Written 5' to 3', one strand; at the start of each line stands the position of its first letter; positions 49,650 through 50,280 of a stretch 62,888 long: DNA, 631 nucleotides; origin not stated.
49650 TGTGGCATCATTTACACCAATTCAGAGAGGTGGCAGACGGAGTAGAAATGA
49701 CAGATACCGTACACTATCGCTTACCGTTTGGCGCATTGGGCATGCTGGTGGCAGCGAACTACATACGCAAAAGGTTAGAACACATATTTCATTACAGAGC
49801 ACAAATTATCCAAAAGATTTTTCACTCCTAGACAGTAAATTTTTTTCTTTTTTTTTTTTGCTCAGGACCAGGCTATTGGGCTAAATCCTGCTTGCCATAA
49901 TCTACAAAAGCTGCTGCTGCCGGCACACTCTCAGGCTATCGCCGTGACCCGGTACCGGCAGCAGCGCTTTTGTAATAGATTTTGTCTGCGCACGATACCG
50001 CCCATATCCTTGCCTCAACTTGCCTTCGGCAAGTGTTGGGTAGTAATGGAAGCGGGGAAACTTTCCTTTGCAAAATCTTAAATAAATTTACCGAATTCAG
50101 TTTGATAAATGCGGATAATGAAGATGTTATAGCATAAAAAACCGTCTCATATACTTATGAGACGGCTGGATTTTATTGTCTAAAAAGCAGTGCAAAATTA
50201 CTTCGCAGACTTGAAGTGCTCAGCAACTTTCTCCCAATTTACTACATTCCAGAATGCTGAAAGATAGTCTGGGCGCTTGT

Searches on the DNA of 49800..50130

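Call 44: search_rna_families(source=window, start=49800, end=50130, threshold=evalue, max_evalue=10, show_alignments=3)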
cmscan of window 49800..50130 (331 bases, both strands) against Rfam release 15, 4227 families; matches with E-value up to 10: 3.
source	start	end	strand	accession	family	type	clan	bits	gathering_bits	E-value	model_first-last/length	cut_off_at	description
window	49904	49973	+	RF01791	F6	Gene; sRNA;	-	17.9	46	1.1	1-57/57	no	F6 TB sRNA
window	50055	50125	+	RF02153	NBR2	Gene; lncRNA;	-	16.7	40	4.7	1-63/63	no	Neighbour of BRCA1 gene 2 converved region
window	49811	49868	-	RF00119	C0299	Gene; sRNA;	-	15.4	40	2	1-79/79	no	C0299 RNA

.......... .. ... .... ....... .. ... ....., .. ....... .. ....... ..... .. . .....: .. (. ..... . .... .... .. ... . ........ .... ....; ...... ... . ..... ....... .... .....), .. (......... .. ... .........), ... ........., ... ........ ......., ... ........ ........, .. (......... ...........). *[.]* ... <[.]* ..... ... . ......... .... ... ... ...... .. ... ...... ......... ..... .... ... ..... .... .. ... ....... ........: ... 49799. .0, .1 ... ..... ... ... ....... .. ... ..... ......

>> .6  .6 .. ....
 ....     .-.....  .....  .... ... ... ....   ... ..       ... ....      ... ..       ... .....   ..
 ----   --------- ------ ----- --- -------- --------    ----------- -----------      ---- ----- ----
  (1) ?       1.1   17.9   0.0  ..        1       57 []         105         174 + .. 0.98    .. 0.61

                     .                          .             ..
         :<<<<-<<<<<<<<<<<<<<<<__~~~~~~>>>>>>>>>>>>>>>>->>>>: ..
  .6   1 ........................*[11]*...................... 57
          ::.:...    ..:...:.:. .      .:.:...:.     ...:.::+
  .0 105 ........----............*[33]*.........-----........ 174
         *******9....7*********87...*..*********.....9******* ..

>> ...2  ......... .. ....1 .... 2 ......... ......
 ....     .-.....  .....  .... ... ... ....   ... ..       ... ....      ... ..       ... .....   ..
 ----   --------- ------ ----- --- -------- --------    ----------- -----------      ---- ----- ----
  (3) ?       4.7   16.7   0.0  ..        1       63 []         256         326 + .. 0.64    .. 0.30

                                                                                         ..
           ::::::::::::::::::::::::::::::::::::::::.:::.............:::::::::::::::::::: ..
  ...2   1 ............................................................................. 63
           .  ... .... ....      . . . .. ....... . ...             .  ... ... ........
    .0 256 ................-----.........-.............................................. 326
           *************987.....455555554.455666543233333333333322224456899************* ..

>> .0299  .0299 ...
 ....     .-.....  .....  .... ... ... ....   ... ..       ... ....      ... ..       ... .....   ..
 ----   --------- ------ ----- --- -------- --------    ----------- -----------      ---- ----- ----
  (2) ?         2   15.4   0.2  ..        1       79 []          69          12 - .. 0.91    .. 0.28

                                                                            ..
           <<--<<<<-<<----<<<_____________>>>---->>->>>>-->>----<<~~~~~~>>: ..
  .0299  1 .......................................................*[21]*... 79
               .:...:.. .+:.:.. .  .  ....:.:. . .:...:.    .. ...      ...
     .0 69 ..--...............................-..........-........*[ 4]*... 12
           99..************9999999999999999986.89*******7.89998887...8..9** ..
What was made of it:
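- Tried and rejected: Rfam E-value search of the 49860 locus alone: no Flavo-1 hit (call 44).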
